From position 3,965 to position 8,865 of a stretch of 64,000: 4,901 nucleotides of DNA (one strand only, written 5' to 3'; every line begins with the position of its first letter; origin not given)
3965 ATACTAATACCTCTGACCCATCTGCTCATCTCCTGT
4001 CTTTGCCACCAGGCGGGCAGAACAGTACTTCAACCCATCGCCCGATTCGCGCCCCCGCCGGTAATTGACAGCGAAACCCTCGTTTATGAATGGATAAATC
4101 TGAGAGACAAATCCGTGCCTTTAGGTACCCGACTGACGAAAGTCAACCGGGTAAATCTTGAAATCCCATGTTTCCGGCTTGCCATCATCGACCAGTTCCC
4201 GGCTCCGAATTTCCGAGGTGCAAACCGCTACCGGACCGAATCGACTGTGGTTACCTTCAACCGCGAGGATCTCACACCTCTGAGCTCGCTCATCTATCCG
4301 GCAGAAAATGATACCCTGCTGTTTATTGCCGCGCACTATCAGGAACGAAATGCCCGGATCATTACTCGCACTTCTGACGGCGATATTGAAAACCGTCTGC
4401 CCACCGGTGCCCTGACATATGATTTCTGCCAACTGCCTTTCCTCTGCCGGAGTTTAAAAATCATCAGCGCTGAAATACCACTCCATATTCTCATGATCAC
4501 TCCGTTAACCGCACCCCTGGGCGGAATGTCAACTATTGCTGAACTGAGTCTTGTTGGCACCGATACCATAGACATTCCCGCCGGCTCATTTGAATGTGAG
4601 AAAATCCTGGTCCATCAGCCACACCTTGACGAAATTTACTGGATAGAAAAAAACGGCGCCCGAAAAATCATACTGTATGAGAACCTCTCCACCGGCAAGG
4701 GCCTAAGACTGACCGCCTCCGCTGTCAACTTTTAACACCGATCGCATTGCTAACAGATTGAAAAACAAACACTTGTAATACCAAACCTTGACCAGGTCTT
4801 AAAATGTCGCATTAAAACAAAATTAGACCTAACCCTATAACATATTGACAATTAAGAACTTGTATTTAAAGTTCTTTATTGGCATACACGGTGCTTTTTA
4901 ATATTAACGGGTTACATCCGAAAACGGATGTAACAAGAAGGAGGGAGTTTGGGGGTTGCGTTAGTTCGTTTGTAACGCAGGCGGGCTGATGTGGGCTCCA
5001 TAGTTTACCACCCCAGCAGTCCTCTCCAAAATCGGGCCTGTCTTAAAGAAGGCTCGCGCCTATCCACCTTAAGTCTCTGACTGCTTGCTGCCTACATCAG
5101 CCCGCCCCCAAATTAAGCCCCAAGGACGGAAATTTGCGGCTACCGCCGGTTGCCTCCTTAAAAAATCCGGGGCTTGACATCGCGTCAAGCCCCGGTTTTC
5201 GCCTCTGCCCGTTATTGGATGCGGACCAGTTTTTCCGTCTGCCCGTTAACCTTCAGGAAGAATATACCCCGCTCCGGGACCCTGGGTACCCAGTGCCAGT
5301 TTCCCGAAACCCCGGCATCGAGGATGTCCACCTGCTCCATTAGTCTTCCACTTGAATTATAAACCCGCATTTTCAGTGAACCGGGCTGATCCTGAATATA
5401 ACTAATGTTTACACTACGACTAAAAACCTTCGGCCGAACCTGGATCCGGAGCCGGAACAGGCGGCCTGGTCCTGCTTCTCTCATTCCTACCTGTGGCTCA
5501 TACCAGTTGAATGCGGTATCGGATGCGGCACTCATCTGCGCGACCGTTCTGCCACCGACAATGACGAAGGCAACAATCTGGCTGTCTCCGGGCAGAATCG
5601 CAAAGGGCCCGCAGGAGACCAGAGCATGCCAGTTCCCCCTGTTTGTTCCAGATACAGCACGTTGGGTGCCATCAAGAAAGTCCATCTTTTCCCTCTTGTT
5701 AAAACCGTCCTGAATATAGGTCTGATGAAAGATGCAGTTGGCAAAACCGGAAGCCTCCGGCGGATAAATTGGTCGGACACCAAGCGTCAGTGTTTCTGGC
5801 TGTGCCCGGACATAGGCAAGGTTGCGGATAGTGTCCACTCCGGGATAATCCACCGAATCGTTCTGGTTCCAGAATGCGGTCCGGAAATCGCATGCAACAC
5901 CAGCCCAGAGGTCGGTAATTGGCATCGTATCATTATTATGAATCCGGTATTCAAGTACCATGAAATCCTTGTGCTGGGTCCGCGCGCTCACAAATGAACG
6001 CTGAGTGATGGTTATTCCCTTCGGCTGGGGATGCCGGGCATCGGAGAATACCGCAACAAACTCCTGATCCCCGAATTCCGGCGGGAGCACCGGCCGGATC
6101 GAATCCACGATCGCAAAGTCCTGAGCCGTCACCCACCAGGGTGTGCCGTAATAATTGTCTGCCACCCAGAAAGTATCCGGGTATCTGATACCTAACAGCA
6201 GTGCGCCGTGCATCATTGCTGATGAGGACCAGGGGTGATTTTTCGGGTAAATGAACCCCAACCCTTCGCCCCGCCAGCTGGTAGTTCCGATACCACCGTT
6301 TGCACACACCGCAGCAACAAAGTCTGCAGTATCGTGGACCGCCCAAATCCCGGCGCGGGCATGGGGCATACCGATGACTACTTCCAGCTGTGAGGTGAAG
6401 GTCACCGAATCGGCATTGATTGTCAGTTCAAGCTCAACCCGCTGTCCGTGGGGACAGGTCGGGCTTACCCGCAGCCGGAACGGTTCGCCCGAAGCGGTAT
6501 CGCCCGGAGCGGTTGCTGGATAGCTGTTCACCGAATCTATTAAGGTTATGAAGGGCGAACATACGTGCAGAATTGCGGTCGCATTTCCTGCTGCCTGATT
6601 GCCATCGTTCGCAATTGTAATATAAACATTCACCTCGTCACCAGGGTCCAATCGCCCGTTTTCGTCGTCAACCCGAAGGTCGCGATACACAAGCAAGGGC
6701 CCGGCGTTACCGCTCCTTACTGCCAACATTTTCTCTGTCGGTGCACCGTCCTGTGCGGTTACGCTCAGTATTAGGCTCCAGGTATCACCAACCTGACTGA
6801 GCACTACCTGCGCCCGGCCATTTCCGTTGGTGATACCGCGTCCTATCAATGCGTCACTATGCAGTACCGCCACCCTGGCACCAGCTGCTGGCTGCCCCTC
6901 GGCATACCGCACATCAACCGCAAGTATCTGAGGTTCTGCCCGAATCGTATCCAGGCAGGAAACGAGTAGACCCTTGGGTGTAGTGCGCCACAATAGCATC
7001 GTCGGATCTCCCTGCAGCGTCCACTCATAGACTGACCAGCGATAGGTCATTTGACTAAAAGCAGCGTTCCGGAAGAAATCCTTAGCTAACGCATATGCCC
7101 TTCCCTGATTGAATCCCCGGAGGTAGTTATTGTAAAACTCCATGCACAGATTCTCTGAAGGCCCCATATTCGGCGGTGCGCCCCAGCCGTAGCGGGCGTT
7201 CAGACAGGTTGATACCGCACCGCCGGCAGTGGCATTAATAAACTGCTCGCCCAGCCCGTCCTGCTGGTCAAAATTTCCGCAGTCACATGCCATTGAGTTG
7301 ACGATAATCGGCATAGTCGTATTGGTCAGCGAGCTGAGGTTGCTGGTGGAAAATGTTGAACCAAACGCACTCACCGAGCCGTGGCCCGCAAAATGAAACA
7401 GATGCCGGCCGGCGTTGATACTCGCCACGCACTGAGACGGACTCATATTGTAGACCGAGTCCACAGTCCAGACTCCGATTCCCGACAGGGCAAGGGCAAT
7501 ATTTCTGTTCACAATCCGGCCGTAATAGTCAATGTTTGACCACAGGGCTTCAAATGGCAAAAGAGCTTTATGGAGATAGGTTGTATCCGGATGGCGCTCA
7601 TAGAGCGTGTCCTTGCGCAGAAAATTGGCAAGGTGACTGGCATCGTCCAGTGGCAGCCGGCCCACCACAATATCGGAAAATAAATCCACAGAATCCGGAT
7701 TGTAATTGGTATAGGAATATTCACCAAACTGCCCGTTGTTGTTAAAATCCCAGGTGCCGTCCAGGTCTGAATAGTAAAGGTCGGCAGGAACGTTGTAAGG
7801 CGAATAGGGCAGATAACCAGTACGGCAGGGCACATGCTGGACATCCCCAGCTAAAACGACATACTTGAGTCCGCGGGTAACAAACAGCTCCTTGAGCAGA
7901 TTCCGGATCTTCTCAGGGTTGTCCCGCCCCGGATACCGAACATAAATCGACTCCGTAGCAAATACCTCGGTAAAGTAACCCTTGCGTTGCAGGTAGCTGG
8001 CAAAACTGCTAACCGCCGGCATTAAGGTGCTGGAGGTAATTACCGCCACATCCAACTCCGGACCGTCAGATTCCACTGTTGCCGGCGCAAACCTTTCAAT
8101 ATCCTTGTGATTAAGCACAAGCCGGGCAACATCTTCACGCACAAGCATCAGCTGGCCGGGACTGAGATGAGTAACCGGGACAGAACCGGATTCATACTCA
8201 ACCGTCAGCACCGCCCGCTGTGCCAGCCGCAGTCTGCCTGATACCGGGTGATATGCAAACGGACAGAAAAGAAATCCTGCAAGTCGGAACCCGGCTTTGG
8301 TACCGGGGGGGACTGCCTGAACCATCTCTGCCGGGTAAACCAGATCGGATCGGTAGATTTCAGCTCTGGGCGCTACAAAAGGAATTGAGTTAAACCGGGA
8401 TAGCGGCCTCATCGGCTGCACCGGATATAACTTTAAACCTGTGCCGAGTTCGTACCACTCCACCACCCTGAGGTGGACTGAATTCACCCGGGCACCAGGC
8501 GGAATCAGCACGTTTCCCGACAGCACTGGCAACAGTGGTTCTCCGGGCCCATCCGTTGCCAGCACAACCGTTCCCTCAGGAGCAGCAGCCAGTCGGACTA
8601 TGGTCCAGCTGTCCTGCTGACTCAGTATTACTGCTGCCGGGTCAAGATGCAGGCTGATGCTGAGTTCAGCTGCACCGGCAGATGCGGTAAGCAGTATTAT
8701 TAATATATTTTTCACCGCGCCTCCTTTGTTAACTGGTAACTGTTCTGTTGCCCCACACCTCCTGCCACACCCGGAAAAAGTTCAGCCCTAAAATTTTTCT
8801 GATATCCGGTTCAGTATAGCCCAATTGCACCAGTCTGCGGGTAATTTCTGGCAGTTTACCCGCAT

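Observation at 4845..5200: Free-standing ~300-nt highly structured locus behind a sigma-54-type promoter (candidate novel ncRNA)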

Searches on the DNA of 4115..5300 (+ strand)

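Call 4: search_rna_families(source=window, start=4700, end=5300, threshold=evalue, max_evalue=10, show_alignments=3)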
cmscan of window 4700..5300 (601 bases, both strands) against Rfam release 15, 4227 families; matches with E-value up to 10: 5.
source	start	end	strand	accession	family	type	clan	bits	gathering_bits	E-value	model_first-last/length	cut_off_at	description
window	5096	5195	+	RF01676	P31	Gene; sRNA;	-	23.3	40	0.049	1-82/82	no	Pseudomonas sRNA P31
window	4890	4908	+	RF01080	UPD-PKib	Cis-reg;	-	17.7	39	1.8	1-32/32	no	Pseudoknot of upstream pseudoknot domain (UPD) of the 3'UTR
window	5165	5197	-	RF00848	mir-61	Gene; miRNA;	-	17.4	77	1.8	1-85/85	no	mir-61 microRNA precursor family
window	5159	5203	-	RF01895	mir-193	Gene; miRNA;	-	15.5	55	1.7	1-76/76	no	mir-193 microRNA precursor family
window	5153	5196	-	RF02996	int-alpA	Gene; sRNA;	-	14.3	35.8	3.6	1-71/71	no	int-alpA RNA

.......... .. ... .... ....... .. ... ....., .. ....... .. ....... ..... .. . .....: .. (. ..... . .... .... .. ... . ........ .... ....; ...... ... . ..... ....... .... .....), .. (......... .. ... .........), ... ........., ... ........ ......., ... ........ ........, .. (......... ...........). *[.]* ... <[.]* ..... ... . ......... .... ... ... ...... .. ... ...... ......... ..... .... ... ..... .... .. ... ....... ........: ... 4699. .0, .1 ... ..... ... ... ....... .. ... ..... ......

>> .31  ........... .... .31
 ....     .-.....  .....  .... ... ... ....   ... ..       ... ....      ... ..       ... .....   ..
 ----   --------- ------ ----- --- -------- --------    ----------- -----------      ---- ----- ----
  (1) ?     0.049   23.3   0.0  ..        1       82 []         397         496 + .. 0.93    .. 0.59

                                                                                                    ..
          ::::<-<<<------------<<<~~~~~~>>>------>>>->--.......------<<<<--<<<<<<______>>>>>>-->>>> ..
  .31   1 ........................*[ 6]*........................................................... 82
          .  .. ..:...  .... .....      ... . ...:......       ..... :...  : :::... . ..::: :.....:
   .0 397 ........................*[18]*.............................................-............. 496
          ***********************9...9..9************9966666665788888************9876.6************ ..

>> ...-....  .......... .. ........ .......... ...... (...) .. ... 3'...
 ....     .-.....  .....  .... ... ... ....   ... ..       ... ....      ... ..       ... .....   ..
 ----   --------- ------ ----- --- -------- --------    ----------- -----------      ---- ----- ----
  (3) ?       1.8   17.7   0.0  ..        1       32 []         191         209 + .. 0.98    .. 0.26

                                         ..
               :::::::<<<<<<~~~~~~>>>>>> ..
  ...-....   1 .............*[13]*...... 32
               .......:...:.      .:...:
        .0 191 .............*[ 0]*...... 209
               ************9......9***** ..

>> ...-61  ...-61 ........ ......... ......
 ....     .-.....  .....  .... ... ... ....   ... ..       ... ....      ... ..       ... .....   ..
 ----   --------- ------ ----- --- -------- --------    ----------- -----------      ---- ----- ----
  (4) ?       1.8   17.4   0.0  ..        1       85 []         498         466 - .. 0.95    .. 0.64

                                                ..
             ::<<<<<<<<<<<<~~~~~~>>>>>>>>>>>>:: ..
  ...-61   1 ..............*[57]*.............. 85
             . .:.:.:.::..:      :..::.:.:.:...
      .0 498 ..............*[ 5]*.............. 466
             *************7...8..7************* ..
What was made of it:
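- Closest known: Rfam P31. Same: It is the best weak Rfam match: 23.3 bits, E = 0.049, at 5096-5195 (call 4).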

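Call 53: search_rna_families(sources=[L022, L023, L018, L021], threshold=gathering)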
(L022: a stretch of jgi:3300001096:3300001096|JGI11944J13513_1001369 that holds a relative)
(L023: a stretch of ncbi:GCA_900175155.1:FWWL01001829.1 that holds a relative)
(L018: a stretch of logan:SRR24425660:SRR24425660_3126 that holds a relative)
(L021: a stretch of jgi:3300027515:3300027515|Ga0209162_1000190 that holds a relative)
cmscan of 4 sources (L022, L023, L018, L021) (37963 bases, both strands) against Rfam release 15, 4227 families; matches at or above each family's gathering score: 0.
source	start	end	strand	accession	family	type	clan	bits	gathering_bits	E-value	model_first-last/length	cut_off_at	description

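Call 57: search_rna_families(source=L023, start=5980, end=6760, threshold=evalue, max_evalue=5)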
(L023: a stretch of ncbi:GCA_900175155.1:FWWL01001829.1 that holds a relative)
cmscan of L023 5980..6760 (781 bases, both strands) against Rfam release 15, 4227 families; matches with E-value up to 5: 2.
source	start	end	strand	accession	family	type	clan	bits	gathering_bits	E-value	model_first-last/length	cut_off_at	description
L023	6389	6471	-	RF03477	MIR862_2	Gene; miRNA;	-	18.5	71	1.2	1-90/90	no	MIR862_2 microRNA precursor family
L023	6698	6727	+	RF01833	astro_FSE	Cis-reg; frameshift_element;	-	11.9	70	4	1-33/55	no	ribosomal frameshift site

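Call 58: search_rna_families(source=L021, start=600, end=920, threshold=evalue, max_evalue=5)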
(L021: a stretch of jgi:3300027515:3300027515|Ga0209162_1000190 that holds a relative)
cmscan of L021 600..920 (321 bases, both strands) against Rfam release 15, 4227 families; matches with E-value up to 5: 2.
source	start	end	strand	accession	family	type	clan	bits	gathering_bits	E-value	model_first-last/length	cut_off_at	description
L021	727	810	+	RF03859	mir-6132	Gene; miRNA;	-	22.3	112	0.012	1-94/94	no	mir-6132 microRNA precursor family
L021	715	769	+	RF01415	Flavivirus_SLIV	Cis-reg;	-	15.8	54.5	2.4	1-75/75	no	Flavivirus 3'UTR stem loop IV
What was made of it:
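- On Known housekeeping or large structured RNAs (6S, RNase P, SRP, tmRNA, OLE, GOLLD, ROOL, HEARO, raiA and all other Rfam 15 families): E-value scans give only sub-threshold, inconsistent hits (calls 4, 57, 58).
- Closest known: Rfam P31. Different: The alignment is carried by the terminator hairpin and an A-run, and the match is not reproduced in L021 or L023 (calls 57, 58).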

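Call 73: search_dna_similar(query=window:4900-5200:+, collection=phages, mode=distant, max_evalue=0.01)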
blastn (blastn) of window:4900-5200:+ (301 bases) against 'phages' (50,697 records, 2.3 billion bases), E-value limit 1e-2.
No match.

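Call 74: search_dna_similar(query=window:4900-5200:+, collection=plasmids, mode=distant, max_evalue=0.01)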
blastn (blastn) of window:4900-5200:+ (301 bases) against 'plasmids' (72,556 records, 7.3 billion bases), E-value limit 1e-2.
No match.
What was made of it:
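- Tried and rejected: Phage and plasmid collections give no match (calls 73, 74).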

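Call 76: build_rna_model(alignment_id=A5, structure=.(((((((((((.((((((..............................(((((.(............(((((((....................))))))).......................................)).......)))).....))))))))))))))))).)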
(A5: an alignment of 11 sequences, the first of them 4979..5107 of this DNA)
Model R1 built from alignment A5 (11 sequences, 177 columns); structure: as given.
model positions 142; base pairs 30; branch points 0; effective number of sequences 2.72; information 0.59 bits per position. Calibrated on 0.2 Mb of random sequence (short: E-values are rough).
structure used (alignment columns):
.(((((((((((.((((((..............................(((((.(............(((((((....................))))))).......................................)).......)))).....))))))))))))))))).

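Call 77: search_with_rna_model(model_id=R1, sources=[window, L001, L003, L004, L005, L006, L007, L008, L010, L018, L019, L020, L021, L022, L023, L024, L009, L011, L012, L013, L017], max_evalue=1, make_alignment=true)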
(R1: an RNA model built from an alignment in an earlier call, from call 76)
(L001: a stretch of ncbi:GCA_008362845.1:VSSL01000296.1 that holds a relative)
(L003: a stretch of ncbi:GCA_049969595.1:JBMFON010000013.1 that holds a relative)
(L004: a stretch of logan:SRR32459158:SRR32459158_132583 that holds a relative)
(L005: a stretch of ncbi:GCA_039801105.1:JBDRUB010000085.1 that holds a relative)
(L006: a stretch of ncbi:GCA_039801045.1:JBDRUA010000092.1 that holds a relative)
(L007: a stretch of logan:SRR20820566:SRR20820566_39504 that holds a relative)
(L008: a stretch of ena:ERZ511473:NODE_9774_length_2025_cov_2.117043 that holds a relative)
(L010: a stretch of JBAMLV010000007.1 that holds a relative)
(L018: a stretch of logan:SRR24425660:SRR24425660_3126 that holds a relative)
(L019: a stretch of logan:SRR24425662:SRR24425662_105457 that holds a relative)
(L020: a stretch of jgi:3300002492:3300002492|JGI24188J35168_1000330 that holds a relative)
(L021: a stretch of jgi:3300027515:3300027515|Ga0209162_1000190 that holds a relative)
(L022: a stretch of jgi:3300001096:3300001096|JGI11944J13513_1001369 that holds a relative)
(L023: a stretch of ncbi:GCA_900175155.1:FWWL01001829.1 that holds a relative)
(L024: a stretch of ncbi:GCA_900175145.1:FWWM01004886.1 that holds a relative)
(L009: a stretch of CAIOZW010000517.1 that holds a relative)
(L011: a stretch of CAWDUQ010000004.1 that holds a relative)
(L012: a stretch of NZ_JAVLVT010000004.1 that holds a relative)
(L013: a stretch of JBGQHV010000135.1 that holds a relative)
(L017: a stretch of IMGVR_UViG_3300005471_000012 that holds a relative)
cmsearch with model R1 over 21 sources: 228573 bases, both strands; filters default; matches with E-value up to 1: 26.
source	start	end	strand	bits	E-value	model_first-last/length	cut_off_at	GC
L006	4860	4990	+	137.9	9.3e-25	1-142/142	no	0.59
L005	1637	1767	+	137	1.4e-24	1-142/142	no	0.6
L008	1123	1253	+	136.7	1.6e-24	1-142/142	no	0.56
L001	6846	6976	+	135.2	3.1e-24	1-142/142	no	0.58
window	4979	5107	+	129.6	3.9e-23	1-142/142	no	0.57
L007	6845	6973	+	126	2e-22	1-142/142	no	0.6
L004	2740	2866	+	115.7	2e-20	1-142/142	no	0.61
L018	6014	6171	+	96.3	1.2e-16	1-142/142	no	0.56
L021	629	793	-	94.9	2.3e-16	1-142/142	no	0.57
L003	6992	7154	+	91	1.3e-15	1-142/142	no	0.5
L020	629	793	-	89.5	2.7e-15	1-142/142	no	0.57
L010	122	284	+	89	3.3e-15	1-142/142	no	0.51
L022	6043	6194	+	82.6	5.7e-14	1-142/142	no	0.59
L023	6237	6394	+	78.2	4.1e-13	1-142/142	no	0.53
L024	4687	4844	+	78.2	4.1e-13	1-142/142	no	0.53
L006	4860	4990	-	33.5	0.00022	1-142/142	no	0.59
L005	1637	1767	-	33.2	0.00026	1-142/142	no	0.6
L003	6992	7154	-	29.3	0.0014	1-142/142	no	0.5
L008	1123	1253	-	29.3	0.0015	1-142/142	no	0.56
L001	6846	6976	-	29.3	0.0015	1-142/142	no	0.58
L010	122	284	-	26.6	0.0048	1-142/142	no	0.51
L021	629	793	+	24.9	0.011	1-142/142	no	0.57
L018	6014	6171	-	21.4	0.05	1-142/142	no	0.56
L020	629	793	+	18.8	0.16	1-142/142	no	0.57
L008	833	940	+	15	0.92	1-142/142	no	0.54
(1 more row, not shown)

Alignment A8: 26 matches aligned to the model, 313 columns, each read 5' to 3' on its own strand. Consensus structure (alignment columns), stored with it:
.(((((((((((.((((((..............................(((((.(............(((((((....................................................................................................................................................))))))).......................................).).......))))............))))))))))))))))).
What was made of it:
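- Covariance-model scores are 78-138 bits on the + strand and 19-34 bits on the reverse (call 77).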

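Call 78: search_with_rna_model(model_id=R1, sources=[window, L001, L003, L004, L005, L006, L007, L008, L010, L018, L020, L021, L022, L023, L024], max_evalue=1e-8, make_alignment=true)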
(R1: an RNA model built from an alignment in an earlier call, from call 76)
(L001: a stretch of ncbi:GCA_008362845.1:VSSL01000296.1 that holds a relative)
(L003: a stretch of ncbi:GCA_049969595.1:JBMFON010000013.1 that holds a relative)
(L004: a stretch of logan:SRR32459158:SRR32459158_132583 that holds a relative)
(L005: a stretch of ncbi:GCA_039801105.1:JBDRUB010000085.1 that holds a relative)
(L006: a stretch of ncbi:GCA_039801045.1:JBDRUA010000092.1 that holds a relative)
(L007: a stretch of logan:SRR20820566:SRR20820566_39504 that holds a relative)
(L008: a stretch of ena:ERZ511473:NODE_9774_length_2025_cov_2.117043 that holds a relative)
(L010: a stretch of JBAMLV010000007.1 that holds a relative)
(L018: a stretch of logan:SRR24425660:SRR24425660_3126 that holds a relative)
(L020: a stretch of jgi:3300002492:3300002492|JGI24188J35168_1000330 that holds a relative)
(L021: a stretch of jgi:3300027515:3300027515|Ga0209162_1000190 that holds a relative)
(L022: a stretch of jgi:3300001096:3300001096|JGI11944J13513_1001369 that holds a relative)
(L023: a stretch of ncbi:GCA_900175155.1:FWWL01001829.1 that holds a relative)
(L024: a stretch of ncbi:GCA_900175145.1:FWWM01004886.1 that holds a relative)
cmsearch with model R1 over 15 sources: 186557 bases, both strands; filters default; matches with E-value up to 1e-8: 15.
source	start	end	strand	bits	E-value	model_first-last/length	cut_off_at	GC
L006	4860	4990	+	137.9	7.6e-25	1-142/142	no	0.59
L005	1637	1767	+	137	1.2e-24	1-142/142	no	0.6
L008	1123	1253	+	136.7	1.3e-24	1-142/142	no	0.56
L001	6846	6976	+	135.2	2.5e-24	1-142/142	no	0.58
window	4979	5107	+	129.6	3.2e-23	1-142/142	no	0.57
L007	6845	6973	+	126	1.6e-22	1-142/142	no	0.6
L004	2740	2866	+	115.7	1.6e-20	1-142/142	no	0.61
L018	6014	6171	+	96.3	1e-16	1-142/142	no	0.56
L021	629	793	-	94.9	1.9e-16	1-142/142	no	0.57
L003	6992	7154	+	91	1.1e-15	1-142/142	no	0.5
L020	629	793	-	89.5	2.2e-15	1-142/142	no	0.57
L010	122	284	+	89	2.7e-15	1-142/142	no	0.51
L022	6043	6194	+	82.6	4.7e-14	1-142/142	no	0.59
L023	6237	6394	+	78.2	3.4e-13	1-142/142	no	0.53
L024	4687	4844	+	78.2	3.4e-13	1-142/142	no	0.53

Alignment A9: 15 matches aligned to the model, 189 columns, each read 5' to 3' on its own strand. Consensus structure (alignment columns), stored with it:
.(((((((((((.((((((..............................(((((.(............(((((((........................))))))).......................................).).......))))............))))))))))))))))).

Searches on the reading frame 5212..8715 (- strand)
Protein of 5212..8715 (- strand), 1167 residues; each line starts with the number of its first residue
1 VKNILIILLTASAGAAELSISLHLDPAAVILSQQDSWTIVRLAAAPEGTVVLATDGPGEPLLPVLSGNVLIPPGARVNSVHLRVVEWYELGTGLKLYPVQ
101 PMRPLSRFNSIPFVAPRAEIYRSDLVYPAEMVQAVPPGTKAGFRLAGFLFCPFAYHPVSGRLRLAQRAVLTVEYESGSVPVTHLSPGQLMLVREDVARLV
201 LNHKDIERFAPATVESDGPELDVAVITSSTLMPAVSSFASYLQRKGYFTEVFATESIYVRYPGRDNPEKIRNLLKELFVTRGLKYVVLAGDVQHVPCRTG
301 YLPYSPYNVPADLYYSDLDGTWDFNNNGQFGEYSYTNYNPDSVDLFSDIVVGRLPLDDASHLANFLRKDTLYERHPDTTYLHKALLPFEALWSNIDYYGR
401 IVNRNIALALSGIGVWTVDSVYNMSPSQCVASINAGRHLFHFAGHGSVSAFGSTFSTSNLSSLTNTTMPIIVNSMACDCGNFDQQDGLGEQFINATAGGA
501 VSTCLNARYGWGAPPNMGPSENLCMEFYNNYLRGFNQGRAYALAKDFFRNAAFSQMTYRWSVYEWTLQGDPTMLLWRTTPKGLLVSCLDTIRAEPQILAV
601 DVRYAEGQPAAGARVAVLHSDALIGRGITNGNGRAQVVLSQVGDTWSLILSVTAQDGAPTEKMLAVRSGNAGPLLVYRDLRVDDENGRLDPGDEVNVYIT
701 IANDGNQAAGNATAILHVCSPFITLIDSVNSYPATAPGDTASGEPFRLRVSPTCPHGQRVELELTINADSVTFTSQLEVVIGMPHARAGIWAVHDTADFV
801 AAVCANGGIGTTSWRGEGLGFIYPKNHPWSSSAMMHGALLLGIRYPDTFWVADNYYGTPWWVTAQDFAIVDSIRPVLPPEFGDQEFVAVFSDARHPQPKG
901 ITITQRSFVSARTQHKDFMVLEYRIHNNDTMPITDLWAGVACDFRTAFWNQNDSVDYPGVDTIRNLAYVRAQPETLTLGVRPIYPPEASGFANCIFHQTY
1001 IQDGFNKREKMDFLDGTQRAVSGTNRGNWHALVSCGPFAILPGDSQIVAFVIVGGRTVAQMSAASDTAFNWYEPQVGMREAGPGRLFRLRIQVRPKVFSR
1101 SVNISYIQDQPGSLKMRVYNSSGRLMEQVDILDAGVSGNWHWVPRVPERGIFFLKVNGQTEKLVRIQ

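Call 10: search_protein_families(library=pfam, proteins=[window:5212-8715:-])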
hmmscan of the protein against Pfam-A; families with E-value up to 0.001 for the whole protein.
window:5212-8715:- (1167 aa): 2 families
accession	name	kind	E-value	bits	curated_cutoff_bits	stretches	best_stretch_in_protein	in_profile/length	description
PF01364.23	Peptidase_C25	-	5.8e-44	151.3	23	1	225-574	3-373/374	Peptidase family C25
PF08126.16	Propeptide_C25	-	5.7e-06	26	22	1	57-176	57-174/205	Propeptide_C25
